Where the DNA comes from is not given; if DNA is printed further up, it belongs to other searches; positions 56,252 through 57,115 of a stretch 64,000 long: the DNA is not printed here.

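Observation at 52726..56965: Translationally coupled phosphonate operon with HppE-like epoxidase, FomA-like and P-loop kinases, Fe-ADH and phosphonopyruvate decarboxylase, but no PEP mutase or C-methylation enzyme in view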

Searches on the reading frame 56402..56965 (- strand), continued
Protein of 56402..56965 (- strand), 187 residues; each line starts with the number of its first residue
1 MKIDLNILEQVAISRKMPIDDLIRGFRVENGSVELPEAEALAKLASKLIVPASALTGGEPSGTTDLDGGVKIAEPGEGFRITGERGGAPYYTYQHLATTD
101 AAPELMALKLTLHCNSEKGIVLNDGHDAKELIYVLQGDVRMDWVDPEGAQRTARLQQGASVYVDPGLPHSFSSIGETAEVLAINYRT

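Call 57: search_protein_families(library=pfam, proteins=[L010:6300-7226:-, L010:12363-13520:+, L010:5318-6169:+, L010:3846-4838:-, L010:15362-16525:+, L012:6571-7533:+, L012:4619-5824:+, L012:3662-4498:+, L012:15801-16859:+, L012:14405-14833:+], max_evalue=0.01)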
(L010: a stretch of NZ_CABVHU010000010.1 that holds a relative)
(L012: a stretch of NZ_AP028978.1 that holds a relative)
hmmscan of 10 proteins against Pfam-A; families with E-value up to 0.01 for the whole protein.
L010:6300-7226:- (308 aa): 1 family
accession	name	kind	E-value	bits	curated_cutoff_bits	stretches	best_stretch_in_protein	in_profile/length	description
PF00582.32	Usp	-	3.1e-29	102.8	24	2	173-301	15-140/141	Universal stress protein family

L010:12363-13520:+ (385 aa): 1 family
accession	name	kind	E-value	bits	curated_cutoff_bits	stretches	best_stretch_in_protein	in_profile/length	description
PF07690.21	MFS_1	-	1.8e-05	24.3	33.4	1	14-323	6-323/347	Major Facilitator Superfamily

L010:5318-6169:+ (283 aa): 7 families
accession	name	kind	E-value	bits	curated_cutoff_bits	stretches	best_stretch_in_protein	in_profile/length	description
PF08241.18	Methyltransf_11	-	3.1e-23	82.7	21.2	1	63-156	1-93/95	Methyltransferase domain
PF13649.12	Methyltransf_25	-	3.1e-22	79.5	27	1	62-154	1-97/97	Methyltransferase domain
PF13847.12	Methyltransf_31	-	3.3e-15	56.5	27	1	60-158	5-109/145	Methyltransferase domain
PF01209.24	Ubie_methyltran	-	5.7e-15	55.7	20.1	1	60-156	49-149/233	ubiE/COQ5 methyltransferase family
PF08242.18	Methyltransf_12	-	1.4e-10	42.2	30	1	63-156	1-98/98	Methyltransferase domain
PF13489.12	Methyltransf_23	-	1.1e-08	35.4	27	1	59-174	23-132/164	Methyltransferase domain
PF03848.20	TehB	-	1.2e-05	25.3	20.4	1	46-145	18-119/193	Tellurite resistance protein TehB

L010:3846-4838:- (330 aa): 6 families
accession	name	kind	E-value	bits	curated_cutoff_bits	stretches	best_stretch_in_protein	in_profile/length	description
PF12852.13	Cupin_6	-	7.6e-43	146.8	26.7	1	2-197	1-182/183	Cupin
PF12833.13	HTH_18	-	2e-21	76.5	33.6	1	236-314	1-79/80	Helix-turn-helix domain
PF00165.29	HTH_AraC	-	5.4e-15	55.5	26.6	2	223-264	1-42/42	Bacterial regulatory helix-turn-helix proteins, AraC family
PF07883.17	Cupin_2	-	0.00027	21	27.2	1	51-88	21-57/70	Cupin domain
PF02311.25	AraC_binding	-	0.00078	19.6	21.1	1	50-92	25-66/135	AraC-like ligand binding domain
PF00440.29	TetR_N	-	0.0039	17.4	24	0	215-251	1-37/47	Bacterial regulatory proteins, tetR family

L010:15362-16525:+ (387 aa): 4 families
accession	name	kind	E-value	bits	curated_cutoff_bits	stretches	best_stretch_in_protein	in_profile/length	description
PF00107.32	ADH_zinc_N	-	8.2e-30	103.8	31.8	1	216-346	1-127/129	Zinc-binding dehydrogenase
PF08240.17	ADH_N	-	4.8e-20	72.2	23.5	1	57-177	2-104/104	Alcohol dehydrogenase GroES-like domain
PF13602.12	ADH_zinc_N_2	-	2.2e-13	51.7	27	1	249-376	1-126/134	Zinc-binding dehydrogenase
PF16912.11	Glu_dehyd_C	-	4.7e-06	26.7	34.9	1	207-372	32-200/211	Glucose dehydrogenase C-terminus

L012:6571-7533:+ (320 aa): 1 family
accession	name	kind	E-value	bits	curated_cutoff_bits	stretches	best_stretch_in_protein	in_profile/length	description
PF07690.21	MFS_1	-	4.2e-09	36.2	33.4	1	53-318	42-316/347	Major Facilitator Superfamily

L012:4619-5824:+ (401 aa): 2 families
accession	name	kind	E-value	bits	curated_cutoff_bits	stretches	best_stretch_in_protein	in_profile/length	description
PF13481.12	AAA_25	-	1.7e-41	142.5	27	1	74-244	16-194/195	AAA domain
PF01047.28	MarR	-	0.0069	16.7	24.6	0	363-387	25-49/59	MarR family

L012:3662-4498:+ (278 aa): 3 families
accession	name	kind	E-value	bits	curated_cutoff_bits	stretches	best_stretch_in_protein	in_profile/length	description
PF08273.17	Zn_Ribbon_Prim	-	1.2e-09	38.8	23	1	73-112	1-37/37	Zinc-binding domain of primase-helicase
PF12760.12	Zn_ribbon_IS1595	-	0.0011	19.3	25.4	1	75-104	18-44/46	Transposase zinc-ribbon domain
PF13362.12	Toprim_3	-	0.0095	16.8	27.2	0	239-273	2-37/95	Toprim domain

L012:15801-16859:+ (352 aa): 4 families
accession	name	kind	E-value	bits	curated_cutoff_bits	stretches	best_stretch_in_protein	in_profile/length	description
PF00532.27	Peripla_BP_1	-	4.1e-31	108.9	22.2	1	85-344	2-277/281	Periplasmic binding proteins and sugar binding domain of LacI family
PF13377.12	Peripla_BP_3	-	3.9e-25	89.3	26.5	1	196-352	4-167/167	Periplasmic binding protein-like domain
PF00356.27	LacI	-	3.3e-18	65.7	27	1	29-73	2-46/46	Bacterial regulatory proteins, lacI family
PF13407.12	Peripla_BP_4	-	3.9e-13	50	35.1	1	87-334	1-258/258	Periplasmic binding protein domain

L012:14405-14833:+ (142 aa): 10 families
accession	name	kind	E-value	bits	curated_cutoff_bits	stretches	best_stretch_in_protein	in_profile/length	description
PF13592.12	HTH_33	-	2.4e-14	53.1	25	1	84-134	4-54/60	Winged helix-turn helix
PF13551.12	HTH_29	-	2.3e-09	37.6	28.1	1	16-57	1-45/64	Winged helix-turn helix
PF13384.12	HTH_23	-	2.4e-08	34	24.6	1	14-50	5-41/50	Homeodomain-like domain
PF14493.12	HTH_40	-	0.00013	22.6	27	1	22-60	8-47/89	Helix-turn-helix domain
PF13518.12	HTH_28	-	0.00042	20.8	25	1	16-53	2-39/52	Helix-turn-helix domain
PF13936.12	HTH_38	-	0.0006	19.9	27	1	13-48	7-42/44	Helix-turn-helix domain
PF13565.12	HTH_32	-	0.001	20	33.7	0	12-47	32-73/73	Homeodomain-like domain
PF01022.26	HTH_5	-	0.0021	18.3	22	1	14-48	2-37/47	Bacterial regulatory protein, arsR family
PF09339.16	HTH_IclR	-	0.0049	17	22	0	25-51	17-43/52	IclR helix-turn-helix domain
PF08281.18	Sigma70_r4_2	-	0.0098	16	25.7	0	19-48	18-48/54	Sigma-70, region 4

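Call 61: search_solved_structures(query=L005:3426-4547:+, max_evalue=0.00001, show_alignments=0)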
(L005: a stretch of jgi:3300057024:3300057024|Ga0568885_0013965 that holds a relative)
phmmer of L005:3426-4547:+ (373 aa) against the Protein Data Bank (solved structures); distinct sequences matched with E-value up to 0.00001: 39.
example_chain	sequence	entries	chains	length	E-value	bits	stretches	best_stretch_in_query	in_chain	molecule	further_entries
1vhd_A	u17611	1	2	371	4.4e-21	78.6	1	88-300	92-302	alcohol dehydrogenase, iron-containing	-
1o2d_A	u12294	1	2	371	4.4e-21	78.6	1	88-300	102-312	Alcohol dehydrogenase, iron-containing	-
9jx4_A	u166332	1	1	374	1e-20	77.4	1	88-282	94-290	Aldehyde-alcohol dehydrogenase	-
8zwd_B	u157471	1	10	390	1.2e-20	77.1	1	87-331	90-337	NAD(P)-dependent methanol dehydrogenase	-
6jko_A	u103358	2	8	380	2.9e-20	75.9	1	88-311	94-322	Methanol dehydrogenase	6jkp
9ldl_C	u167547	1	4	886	8.2e-20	74.4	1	77-306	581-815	Aldehyde dehydrogenase family protein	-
8zrl_A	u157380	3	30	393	7e-18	68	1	87-282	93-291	NAD-dependent methanol dehydrogenase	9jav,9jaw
6c75_A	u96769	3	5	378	1.7e-17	66.8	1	84-327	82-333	Alcohol dehydrogenase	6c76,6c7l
9knp_A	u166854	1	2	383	9e-17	64.4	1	84-271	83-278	375aa long hypothetical alchol dehydrogenase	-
13he_A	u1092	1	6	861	2.4e-16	63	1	84-277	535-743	Aldehyde-alcohol dehydrogenase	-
8uhw_A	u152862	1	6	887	2.5e-16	62.9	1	84-277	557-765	Aldehyde-alcohol dehydrogenase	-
30sm_A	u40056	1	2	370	4.9e-16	62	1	87-299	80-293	Cvir-Hbd2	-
7qnj_AAA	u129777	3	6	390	3.5e-15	59.2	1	67-297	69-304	Lactaldehyde reductase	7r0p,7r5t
5br4_A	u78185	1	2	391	9e-15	57.8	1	67-297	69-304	Lactaldehyde reductase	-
7qlg_AAA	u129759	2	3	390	1.1e-14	57.5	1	67-288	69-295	Lactaldehyde reductase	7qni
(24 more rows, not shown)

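Call 62: search_solved_structures(query=L002:7506-8684:+, max_evalue=0.00001, show_alignments=0)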
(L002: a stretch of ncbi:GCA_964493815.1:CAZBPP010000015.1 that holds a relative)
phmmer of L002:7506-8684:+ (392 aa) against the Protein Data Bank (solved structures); distinct sequences matched with E-value up to 0.00001: 6.
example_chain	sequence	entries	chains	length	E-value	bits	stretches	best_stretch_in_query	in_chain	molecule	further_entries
9iz3_B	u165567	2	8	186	1.8e-27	99.6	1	199-377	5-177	Putative phosphonopyruvate decarboxylase beta subunit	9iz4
9iz3_A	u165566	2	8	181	5.7e-15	58.4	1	16-141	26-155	Putative phosphonopyruvate decarboxylase alpha subunit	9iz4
9u8q_G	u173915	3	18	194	3.1e-12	49.4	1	201-361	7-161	Thiamine pyrophosphate enzyme TPP-binding domain-containing protein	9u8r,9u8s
6lpi_A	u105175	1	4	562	1.5e-06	30.7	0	238-369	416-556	Acetolactate synthase isozyme 1 large subunit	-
9u8q_A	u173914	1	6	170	7.9e-06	28.3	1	18-151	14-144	Thiamine pyrophosphate enzyme N-terminal TPP-binding domain-containing protein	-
9u8r_A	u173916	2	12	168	8e-06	28.3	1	18-151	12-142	Thiamine pyrophosphate enzyme N-terminal TPP-binding domain-containing protein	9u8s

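Call 64: search_protein_representatives(protein=window:56405-56965:-)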
Query: 187 residues. Proteins with E-value up to 0.001 (for the whole library): 85; up to 1e-10: 40; up to 1e-30: 10. The best 85 are listed.
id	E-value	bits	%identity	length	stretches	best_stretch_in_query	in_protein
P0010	4.8e-80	283.6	71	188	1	1-186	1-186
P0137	6.5e-44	165.9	49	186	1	4-186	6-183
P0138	1.1e-39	152.2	46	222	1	3-185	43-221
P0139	1.7e-39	151.6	47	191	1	3-186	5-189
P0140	1.4e-36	142.1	42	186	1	13-185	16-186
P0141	3.5e-33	131.0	43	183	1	5-185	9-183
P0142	6.9e-33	130.0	42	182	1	1-186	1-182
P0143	2.8e-32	128.0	41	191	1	7-185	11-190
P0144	1.3e-31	125.8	40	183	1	9-185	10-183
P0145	3.5e-31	124.5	43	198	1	1-184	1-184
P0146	1.5e-30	122.4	39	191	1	9-185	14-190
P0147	2.7e-29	118.3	36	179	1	4-185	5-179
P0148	3.9e-28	114.5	48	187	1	63-185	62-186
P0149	1.7e-27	112.4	42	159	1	28-184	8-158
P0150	6.3e-27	110.6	40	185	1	8-185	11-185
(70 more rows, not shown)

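Call 65: find_encoding_contigs(protein=P0137, flank=10000, max_places=2)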
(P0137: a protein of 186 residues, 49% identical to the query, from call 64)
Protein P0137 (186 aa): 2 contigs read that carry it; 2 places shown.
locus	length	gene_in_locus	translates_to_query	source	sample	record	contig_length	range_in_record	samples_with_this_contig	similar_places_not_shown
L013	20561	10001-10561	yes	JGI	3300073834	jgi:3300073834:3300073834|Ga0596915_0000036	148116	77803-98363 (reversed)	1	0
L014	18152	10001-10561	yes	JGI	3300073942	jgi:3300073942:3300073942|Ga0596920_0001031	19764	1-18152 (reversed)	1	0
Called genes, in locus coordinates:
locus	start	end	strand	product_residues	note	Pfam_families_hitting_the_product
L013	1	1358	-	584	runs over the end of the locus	PF01565:FAD_binding_4, PF08031:BBE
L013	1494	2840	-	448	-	PF01566:Nramp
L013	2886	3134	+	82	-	-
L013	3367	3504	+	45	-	-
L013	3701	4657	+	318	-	-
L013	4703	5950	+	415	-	PF25917:BSH_RND (faint), PF25919:BSH_CusB (weak), PF26002:Beta-barrel_AprE (faint)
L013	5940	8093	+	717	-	PF03412:Peptidase_C39, PF00664:ABC_membrane, PF00005:ABC_tran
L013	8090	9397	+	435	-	PF14907:NTP_transf_5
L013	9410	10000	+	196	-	-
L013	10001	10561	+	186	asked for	PF07883:Cupin_2 (weak)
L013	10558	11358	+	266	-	PF00696:AA_kinase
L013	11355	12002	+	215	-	PF02223:Thymidylate_kin (faint)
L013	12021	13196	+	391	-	PF00682:HMGL-like, PF22617:HCS_D2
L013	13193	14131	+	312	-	PF13714:PEP_mutase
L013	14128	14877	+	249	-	-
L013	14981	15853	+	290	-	PF03446:NAD_binding_2, PF14833:NAD_binding_11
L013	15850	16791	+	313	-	PF01557:FAA_hydrolase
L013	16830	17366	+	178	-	PF01966:HD (weak)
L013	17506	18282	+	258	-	-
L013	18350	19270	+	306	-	PF10994:DUF2817 (faint), PF24827:AstE_AspA_cat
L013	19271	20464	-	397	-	PF07690:MFS_1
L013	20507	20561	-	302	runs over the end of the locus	PF00126:HTH_1, PF03466:LysR_substrate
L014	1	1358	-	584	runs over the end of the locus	PF01565:FAD_binding_4, PF08031:BBE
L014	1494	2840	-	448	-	PF01566:Nramp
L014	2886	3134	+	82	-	-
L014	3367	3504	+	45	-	-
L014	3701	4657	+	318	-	-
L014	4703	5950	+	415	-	PF25917:BSH_RND (faint), PF25919:BSH_CusB (weak), PF26002:Beta-barrel_AprE (faint)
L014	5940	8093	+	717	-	PF03412:Peptidase_C39, PF00664:ABC_membrane, PF00005:ABC_tran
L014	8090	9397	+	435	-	PF14907:NTP_transf_5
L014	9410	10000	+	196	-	-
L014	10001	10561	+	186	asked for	PF07883:Cupin_2 (weak)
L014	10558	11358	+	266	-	PF00696:AA_kinase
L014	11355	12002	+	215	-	PF02223:Thymidylate_kin (faint)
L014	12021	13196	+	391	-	PF00682:HMGL-like, PF22617:HCS_D2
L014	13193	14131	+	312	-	PF13714:PEP_mutase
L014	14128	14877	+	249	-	-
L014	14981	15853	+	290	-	PF03446:NAD_binding_2, PF14833:NAD_binding_11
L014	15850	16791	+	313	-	PF01557:FAA_hydrolase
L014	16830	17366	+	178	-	PF01966:HD (weak)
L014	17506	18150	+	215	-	?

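Call 66: find_encoding_contigs(protein=P0138, flank=10000, max_places=2)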
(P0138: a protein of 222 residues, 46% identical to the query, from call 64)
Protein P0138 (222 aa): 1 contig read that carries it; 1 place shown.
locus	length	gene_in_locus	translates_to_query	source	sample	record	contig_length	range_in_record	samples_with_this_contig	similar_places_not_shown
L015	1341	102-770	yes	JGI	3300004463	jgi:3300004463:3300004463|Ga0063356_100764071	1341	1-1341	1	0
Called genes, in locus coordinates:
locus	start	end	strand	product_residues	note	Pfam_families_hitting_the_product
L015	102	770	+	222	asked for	PF07883:Cupin_2 (weak)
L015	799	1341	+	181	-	?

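Call 67: find_encoding_contigs(protein=P0140, flank=10000, max_places=2)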
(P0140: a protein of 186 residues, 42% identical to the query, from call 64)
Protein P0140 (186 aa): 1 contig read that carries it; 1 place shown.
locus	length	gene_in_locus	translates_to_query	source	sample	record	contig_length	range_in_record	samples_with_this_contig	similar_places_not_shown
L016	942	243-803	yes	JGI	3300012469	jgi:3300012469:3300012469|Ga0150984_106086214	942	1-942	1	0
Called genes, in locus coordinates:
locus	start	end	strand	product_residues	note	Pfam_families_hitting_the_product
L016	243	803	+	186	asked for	PF00190:Cupin_1 (weak), PF07883:Cupin_2 (weak)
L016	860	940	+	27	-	?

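Call 69: find_related_loci(query=A2, collection=metagenome_contigs, flank=10000)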
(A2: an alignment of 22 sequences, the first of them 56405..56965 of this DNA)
Query A2 (187 aa) in metagenome_contigs; peptide patterns used: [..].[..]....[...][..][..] (x = any residue, [..] = any of these).
34 stretches matched a pattern; 14 encode a relative of the query (tblastn E <= 1e-3); 14 distinct loci.
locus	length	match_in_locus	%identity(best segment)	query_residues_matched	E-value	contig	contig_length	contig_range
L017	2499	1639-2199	98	1-187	6e-130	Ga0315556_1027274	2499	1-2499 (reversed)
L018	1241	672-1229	70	1-186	9e-96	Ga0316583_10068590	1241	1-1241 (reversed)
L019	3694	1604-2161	73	1-186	1e-89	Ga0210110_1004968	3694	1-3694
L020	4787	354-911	72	1-186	6e-88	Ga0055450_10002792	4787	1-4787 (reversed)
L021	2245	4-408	97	53-187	1e-90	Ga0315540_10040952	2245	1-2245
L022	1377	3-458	73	35-186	3e-78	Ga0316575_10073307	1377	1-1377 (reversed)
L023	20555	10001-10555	49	1-185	4e-59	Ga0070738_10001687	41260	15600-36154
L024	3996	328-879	47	1-185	1e-52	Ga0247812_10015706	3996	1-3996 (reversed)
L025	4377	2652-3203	45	1-185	4e-50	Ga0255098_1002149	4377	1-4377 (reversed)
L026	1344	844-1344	46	1-168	8e-47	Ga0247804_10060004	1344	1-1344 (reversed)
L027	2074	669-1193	46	8-185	2e-45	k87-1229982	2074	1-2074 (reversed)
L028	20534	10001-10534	37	8-185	2e-38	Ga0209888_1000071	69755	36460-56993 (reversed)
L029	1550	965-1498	36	8-186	8e-34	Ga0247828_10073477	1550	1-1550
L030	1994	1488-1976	35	8-173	6e-29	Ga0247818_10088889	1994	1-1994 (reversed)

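Call 72: search_protein_families(library=pfam, proteins=[L023:6431-8050:+, L023:8053-9972:+, L023:14335-15540:+, L023:15579-16349:+, L023:16440-18296:+, L023:18359-19528:+, L023:5220-6041:-, L023:3908-5095:-, L023:3178-4026:-, L023:1696-2706:+], max_evalue=0.001)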
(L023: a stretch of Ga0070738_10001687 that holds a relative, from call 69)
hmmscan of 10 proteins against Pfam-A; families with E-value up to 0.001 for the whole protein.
L023:6431-8050:+ (539 aa): 2 families
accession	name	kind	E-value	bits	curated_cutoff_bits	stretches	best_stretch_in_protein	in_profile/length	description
PF02310.24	B12-binding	-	4.3e-22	78.6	32.1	1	70-196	10-117/121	B12 binding domain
PF04055.27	Radical_SAM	-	7.2e-16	59.2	29.5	1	281-449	1-164/166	Radical SAM superfamily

L023:8053-9972:+ (639 aa): 3 families
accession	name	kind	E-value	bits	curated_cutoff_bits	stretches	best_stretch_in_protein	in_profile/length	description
PF13714.12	PEP_mutase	-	1.8e-41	142.7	31.5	1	342-595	3-239/240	Phosphoenolpyruvate phosphomutase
PF01467.32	CTP_transf_like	-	5e-14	53.1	21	1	200-322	5-131/133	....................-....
PF01966.28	HD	-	2.9e-05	24.8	22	1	36-107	11-90/116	HD domain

L023:14335-15540:+ (401 aa): 1 family
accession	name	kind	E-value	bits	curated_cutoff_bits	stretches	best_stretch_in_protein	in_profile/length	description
PF00067.27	p450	-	4.6e-25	88.7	22.8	1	184-367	212-432/462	Cytochrome P450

L023:15579-16349:+ (256 aa): 3 families
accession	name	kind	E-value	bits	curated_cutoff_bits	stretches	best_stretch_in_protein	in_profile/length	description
PF13561.12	adh_short_C2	-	6.1e-59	199.9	27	1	11-247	1-234/236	Enoyl-(Acyl carrier protein) reductase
PF00106.31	adh_short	-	6.7e-59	199.1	26.6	1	5-195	1-191/195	short chain dehydrogenase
PF08659.16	KR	-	4.8e-10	40.1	22.6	1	8-164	4-160/180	KR domain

L023:16440-18296:+ (618 aa): 1 family
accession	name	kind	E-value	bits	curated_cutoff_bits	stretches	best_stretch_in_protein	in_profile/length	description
PF22600.2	MTPAP-like_central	-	0.00074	20.1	27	0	22-102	23-89/139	Poly(A) RNA polymerase, mitochondrial-like, central palm domain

L023:18359-19528:+ (389 aa): 2 families
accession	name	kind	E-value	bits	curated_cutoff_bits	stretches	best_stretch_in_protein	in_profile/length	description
PF02687.27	FtsX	-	4.1e-10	40.2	25.5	1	264-382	3-120/120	FtsX-like permease C-terminal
PF12704.14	MacB_PCD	-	3.6e-08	34.4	27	1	18-226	1-203/207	MacB-like periplasmic core domain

L023:5220-6041:- (273 aa): 1 family
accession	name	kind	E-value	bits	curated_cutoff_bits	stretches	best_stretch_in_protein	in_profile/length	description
PF00149.33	Metallophos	-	1.9e-13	51.7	21.5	1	3-238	2-191/191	Calcineurin-like phosphoesterase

L023:3908-5095:- (395 aa): 3 families
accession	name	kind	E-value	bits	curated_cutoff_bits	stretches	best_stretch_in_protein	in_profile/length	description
PF16576.10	HlyD_D23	-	9.9e-23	81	30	1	62-303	10-213/214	Barrel-sandwich domain of CusB or HlyD membrane-fusion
PF13437.12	HlyD_3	-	1.1e-17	65.1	22.2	1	193-295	1-97/106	HlyD family secretion protein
PF13533.13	Biotin_lipoyl_2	-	0.00024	21.3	29.8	1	79-101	10-32/32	Biotin-lipoyl like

L023:3178-4026:- (282 aa): 5 families
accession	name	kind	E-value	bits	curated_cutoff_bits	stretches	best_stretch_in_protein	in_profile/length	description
PF00005.33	ABC_tran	-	5.1e-36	124.7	25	1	75-223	1-136/137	ABC transporter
PF13304.12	AAA_21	-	5.6e-06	27.1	27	0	88-109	2-26/304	AAA domain, putative AbiEii toxin, Type IV TA system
PF13191.12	AAA_16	-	0.0001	23.3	32.6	1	65-238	3-124/167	AAA ATPase domain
PF02463.25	SMC_N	-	0.00016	21.6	40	0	182-266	123-209/220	RecF/RecN/SMC N terminal domain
PF13401.12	AAA_22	-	0.0005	20.8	27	0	86-227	6-97/130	AAA domain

L023:1696-2706:+ (336 aa): 4 families
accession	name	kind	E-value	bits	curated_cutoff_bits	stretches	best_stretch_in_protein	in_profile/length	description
PF00437.27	T2SSE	-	6.2e-28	97.9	24.9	1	153-287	133-262/370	Type II/IV secretion system protein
PF01580.24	FtsK_SpoIIIE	-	0.00035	20.5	24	1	153-186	29-63/221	FtsK/SpoIIIE family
PF01078.27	Mg_chelatase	-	0.00049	20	20.3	1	142-196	2-56/207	Magnesium chelatase, subunit ChlI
PF04851.21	ResIII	-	0.00092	19.6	22.5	0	147-216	11-80/164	Type III restriction enzyme, res subunit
